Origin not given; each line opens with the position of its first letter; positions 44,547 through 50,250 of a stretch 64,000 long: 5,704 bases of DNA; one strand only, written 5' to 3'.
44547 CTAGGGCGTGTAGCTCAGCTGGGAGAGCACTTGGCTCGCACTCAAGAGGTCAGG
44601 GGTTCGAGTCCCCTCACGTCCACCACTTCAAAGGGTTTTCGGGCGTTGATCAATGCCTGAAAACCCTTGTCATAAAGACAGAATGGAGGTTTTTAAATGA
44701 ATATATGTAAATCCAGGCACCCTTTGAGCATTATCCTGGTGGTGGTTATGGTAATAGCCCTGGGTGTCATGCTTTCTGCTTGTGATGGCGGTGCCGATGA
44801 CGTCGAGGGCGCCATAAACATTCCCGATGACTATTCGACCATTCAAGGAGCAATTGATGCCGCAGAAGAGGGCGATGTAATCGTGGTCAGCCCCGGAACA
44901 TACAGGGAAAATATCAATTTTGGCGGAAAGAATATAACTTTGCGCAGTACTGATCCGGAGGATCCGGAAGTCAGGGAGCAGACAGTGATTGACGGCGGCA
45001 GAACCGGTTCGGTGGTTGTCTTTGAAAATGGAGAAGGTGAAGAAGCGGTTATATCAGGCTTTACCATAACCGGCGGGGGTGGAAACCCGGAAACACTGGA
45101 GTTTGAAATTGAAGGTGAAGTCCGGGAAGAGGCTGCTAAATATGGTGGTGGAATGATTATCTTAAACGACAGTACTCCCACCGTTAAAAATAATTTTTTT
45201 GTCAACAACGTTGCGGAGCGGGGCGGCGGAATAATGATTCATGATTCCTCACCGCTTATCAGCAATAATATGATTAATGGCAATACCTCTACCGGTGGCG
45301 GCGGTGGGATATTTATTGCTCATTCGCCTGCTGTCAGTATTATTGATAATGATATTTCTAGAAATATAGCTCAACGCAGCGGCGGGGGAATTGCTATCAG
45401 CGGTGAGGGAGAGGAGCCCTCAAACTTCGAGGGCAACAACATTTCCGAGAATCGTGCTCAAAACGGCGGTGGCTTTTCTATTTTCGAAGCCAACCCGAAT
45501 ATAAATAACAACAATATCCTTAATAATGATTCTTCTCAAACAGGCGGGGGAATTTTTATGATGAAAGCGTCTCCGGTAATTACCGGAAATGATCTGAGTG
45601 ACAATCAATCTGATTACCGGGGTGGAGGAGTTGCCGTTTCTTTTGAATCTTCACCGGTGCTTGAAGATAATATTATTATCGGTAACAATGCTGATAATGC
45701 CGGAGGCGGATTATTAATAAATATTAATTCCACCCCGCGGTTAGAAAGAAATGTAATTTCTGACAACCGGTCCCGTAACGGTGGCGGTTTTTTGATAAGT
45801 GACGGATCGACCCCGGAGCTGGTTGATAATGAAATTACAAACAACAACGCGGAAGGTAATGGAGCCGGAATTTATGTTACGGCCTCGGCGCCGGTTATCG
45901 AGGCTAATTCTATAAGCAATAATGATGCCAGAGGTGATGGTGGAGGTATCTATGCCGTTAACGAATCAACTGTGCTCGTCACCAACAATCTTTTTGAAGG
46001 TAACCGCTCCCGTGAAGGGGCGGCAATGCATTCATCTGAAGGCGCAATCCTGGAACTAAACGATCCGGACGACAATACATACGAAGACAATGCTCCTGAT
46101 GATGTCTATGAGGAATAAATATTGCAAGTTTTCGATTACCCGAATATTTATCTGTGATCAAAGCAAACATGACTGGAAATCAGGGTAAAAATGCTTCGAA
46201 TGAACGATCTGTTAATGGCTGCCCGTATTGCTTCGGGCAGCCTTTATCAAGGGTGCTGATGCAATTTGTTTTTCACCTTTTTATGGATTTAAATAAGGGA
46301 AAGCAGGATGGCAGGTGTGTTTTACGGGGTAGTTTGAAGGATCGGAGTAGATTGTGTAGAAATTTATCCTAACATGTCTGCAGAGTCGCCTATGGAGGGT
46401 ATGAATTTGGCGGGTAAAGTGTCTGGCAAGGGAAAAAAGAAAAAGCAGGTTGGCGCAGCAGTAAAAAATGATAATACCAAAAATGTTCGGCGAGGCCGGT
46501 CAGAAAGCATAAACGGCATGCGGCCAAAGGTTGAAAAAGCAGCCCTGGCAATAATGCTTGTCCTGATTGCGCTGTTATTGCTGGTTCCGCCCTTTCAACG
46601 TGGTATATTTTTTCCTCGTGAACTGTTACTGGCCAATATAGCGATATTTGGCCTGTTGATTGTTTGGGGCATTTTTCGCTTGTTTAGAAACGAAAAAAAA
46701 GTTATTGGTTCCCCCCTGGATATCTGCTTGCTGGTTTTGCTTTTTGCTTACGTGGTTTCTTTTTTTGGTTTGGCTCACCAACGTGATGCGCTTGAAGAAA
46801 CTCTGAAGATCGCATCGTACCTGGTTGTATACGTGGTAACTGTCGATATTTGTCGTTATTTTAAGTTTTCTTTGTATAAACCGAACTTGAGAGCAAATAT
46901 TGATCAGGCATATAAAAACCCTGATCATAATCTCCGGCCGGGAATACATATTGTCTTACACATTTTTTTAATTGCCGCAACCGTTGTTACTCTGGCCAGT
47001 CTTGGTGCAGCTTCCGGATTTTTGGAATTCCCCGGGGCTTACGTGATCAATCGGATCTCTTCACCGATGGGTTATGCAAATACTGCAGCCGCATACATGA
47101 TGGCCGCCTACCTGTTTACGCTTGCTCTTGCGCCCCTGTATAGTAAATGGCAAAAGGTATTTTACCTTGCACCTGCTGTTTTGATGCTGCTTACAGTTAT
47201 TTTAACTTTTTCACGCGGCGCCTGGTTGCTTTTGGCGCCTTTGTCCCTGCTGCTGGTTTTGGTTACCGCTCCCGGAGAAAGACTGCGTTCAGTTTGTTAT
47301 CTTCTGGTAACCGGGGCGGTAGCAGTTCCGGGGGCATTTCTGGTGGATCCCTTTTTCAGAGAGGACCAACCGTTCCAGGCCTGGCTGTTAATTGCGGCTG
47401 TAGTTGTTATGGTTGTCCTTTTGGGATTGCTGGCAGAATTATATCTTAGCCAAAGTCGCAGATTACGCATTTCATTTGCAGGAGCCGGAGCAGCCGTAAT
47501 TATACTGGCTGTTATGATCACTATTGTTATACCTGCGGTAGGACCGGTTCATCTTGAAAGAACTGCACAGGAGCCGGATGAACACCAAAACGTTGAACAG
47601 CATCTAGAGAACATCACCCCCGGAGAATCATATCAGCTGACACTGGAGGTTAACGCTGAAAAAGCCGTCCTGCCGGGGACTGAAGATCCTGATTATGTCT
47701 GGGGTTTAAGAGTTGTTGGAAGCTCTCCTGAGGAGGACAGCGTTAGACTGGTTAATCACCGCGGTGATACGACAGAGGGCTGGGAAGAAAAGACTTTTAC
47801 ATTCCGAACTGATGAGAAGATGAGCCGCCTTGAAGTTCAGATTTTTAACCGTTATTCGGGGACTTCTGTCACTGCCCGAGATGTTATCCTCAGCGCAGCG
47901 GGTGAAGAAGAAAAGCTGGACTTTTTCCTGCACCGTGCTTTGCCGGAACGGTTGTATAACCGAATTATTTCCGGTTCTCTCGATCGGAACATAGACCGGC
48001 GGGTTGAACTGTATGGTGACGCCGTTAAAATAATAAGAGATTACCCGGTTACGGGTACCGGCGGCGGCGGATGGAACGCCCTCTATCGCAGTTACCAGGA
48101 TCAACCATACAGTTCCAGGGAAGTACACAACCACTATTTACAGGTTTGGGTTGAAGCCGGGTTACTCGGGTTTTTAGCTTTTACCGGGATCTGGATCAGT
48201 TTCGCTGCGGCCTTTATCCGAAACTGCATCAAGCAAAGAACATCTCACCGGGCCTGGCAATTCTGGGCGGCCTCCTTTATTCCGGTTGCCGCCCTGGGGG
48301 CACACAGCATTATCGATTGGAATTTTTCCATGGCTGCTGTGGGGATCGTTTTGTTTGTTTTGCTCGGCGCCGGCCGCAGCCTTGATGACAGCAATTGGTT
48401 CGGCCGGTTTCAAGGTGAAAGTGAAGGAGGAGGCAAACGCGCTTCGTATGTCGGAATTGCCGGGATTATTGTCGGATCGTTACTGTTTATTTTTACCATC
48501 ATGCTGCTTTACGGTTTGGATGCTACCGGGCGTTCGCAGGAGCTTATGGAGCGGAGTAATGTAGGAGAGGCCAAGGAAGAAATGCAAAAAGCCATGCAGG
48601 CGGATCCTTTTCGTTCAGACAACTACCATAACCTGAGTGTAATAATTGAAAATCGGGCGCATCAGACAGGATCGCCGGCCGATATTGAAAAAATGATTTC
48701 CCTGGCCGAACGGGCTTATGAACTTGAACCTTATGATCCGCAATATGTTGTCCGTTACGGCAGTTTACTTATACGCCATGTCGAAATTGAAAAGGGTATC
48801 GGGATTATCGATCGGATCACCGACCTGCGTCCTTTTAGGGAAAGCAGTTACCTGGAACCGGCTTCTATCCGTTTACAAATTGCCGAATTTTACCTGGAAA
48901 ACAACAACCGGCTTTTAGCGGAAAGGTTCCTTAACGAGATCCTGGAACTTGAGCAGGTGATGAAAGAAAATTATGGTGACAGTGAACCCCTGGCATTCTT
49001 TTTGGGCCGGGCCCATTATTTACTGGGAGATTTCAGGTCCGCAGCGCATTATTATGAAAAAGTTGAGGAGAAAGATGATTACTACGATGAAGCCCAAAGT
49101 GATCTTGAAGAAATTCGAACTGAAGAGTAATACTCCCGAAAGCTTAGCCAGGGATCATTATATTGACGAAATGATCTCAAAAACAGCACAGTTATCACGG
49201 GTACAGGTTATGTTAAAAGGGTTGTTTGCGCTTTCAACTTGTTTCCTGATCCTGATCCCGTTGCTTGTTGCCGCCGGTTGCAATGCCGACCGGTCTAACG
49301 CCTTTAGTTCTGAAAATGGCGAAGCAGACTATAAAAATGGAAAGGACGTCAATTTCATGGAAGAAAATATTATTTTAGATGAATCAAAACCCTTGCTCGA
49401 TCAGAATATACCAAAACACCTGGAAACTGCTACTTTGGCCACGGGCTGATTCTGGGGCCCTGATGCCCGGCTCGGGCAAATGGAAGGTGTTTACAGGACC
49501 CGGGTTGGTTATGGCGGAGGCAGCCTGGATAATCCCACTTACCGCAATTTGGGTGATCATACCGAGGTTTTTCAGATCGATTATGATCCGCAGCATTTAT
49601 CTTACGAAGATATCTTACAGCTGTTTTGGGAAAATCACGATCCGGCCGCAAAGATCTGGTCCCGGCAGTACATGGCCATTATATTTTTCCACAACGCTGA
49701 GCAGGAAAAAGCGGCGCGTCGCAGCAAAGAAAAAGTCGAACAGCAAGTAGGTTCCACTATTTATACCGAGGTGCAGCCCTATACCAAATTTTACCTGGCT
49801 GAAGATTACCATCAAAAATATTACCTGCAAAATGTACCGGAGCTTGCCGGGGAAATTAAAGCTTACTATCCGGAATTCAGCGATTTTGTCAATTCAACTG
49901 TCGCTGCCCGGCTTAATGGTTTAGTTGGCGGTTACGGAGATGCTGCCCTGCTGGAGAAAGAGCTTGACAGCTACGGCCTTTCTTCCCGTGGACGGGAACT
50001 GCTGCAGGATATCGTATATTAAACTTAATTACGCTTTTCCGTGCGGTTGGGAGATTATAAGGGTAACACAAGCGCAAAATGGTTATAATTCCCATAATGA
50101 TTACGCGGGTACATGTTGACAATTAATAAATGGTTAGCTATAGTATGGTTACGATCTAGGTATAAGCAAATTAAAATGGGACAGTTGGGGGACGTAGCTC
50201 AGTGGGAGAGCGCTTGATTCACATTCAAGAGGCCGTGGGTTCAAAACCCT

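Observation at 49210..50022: Selenocysteine-containing, lipid-anchored MsrA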

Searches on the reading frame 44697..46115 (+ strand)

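Call 34: search_protein_families(library=pfam, proteins=[window:44697-46115:+], max_evalue=0.001)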
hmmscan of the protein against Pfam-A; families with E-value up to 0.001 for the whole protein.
window:44697-46115:+ (473 aa): 2 families
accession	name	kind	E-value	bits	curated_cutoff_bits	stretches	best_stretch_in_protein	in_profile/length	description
PF13229.12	Beta_helix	-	2e-26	93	25.9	3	277-397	39-147/158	Right handed beta helix region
PF05048.19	NosD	-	4e-17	62.8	23.6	2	234-409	12-167/212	Periplasmic copper-binding protein (NosD)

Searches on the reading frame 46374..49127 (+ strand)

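Call 34: search_protein_families(library=pfam, proteins=[window:46374-49127:+], max_evalue=0.001)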
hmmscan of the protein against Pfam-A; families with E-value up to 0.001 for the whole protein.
window:46374-49127:+ (918 aa): 2 families
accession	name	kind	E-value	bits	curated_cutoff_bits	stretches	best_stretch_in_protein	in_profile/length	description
PF04932.20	Wzy_C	-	1.6e-17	64.1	31.7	2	534-603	75-148/149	O-Antigen ligase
PF13424.12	TPR_12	-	0.00019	22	30.1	1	830-898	3-72/77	Tetratricopeptide repeat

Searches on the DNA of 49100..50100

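Call 56: search_rna_families(source=window, start=49100, end=50100, threshold=evalue, max_evalue=10)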
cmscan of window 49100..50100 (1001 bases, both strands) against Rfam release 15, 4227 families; matches with E-value up to 10: 1.
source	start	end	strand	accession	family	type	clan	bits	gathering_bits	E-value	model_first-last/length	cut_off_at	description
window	49725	49792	+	RF04178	BTnc005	Gene; sRNA;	-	14.5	174.8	1.5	1-205/205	no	Bacteroides sRNA BTnc005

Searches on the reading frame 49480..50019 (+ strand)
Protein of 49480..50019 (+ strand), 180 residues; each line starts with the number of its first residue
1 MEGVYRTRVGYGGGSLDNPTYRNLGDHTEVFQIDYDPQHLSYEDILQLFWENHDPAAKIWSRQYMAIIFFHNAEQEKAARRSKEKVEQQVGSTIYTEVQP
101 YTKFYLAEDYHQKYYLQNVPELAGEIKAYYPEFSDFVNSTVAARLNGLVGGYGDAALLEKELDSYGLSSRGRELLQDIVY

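Call 15: find_related_loci(query=A1, collection=genome_contigs, flank=1500)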
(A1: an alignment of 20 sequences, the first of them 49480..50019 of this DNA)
Query A1 (180 aa) in genome_contigs; peptide patterns used: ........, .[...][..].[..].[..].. (x = any residue, [..] = any of these).
454 stretches matched a pattern; 387 encode a relative of the query (tblastn E <= 1e-3); the best 80 are kept; 80 distinct loci.
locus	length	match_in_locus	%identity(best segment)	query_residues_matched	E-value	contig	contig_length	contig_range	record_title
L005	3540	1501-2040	73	1-180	1e-89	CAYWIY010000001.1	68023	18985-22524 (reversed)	MAG TPA_asm: uncultured Syntrophomonadaceae bacterium isolate binchicken_co32_447 genome assembly, contig: NODE_306_leng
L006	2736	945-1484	71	1-180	4e-90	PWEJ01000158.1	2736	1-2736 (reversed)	MAG: Halanaerobiaceae bacterium isolate T1Sed10_84 T1-Sed10-C53979, whole genome shotgun sequence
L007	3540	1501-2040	67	1-180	1e-85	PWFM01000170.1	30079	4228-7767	MAG: Syntrophomonadaceae bacterium isolate T1Sed10_36 T1-Sed10-C1034, whole genome shotgun sequence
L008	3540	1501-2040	68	1-180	4e-84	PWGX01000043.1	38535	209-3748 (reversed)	MAG: Syntrophomonadaceae bacterium isolate T1Sed10_145 T1-Sed10-C636, whole genome shotgun sequence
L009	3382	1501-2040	68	1-180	7e-84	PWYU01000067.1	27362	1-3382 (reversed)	MAG: Syntrophomonadaceae bacterium isolate T3Sed10_148R1 T3-Sed10-C2608, whole genome shotgun sequence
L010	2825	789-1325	65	2-180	6e-82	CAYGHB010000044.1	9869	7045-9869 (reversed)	MAG TPA_asm: uncultured Syntrophomonadaceae bacterium isolate ERP113451_co2_179 genome assembly, contig: NODE_5106_lengt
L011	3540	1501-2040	67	1-180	2e-80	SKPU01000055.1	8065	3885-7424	MAG: Syntrophomonadaceae bacterium isolate CSSed162cmA_393 CSSed16-2cmA-37860, whole genome shotgun sequence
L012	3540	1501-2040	64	1-180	5e-80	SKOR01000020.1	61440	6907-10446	MAG: Syntrophomonadaceae bacterium isolate CSSed162cmA_337 CSSed16-2cmA-278, whole genome shotgun sequence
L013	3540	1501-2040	63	1-180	5e-80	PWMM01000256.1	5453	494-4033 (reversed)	MAG: Syntrophomonadaceae bacterium isolate CSSed10_277R1 CS-Sed10-C50590, whole genome shotgun sequence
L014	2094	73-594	64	3-176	9e-80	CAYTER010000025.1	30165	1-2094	MAG TPA_asm: uncultured Syntrophomonadaceae bacterium isolate binchicken_co168_36 genome assembly, contig: NODE_2653_len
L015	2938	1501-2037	63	1-179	1e-78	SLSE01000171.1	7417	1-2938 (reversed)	MAG: Syntrophomonadaceae bacterium isolate CSSed165cm_595 CSSed16-5cm-44588, whole genome shotgun sequence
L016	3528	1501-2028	64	1-176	2e-77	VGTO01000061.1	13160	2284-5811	MAG: Bacillota bacterium isolate K_DeepCast_150m_m2_056 K_DeepCast_150m_m2_056_Ga0194126_10009280, whole genome shotgun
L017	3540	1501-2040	63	1-180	2e-76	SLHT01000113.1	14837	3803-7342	MAG: Syntrophomonadaceae bacterium isolate CSSed165cm_165 CSSed16-5cm-12290, whole genome shotgun sequence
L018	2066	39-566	64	1-176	3e-77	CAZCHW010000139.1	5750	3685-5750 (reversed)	MAG TPA_asm: uncultured Syntrophomonadaceae bacterium isolate SRP241326_co3_172 genome assembly, contig: NODE_15282_leng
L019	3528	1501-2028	60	1-176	4e-75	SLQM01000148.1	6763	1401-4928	MAG: Syntrophomonadaceae bacterium isolate CSSed165cm_530 CSSed16-5cm-52206, whole genome shotgun sequence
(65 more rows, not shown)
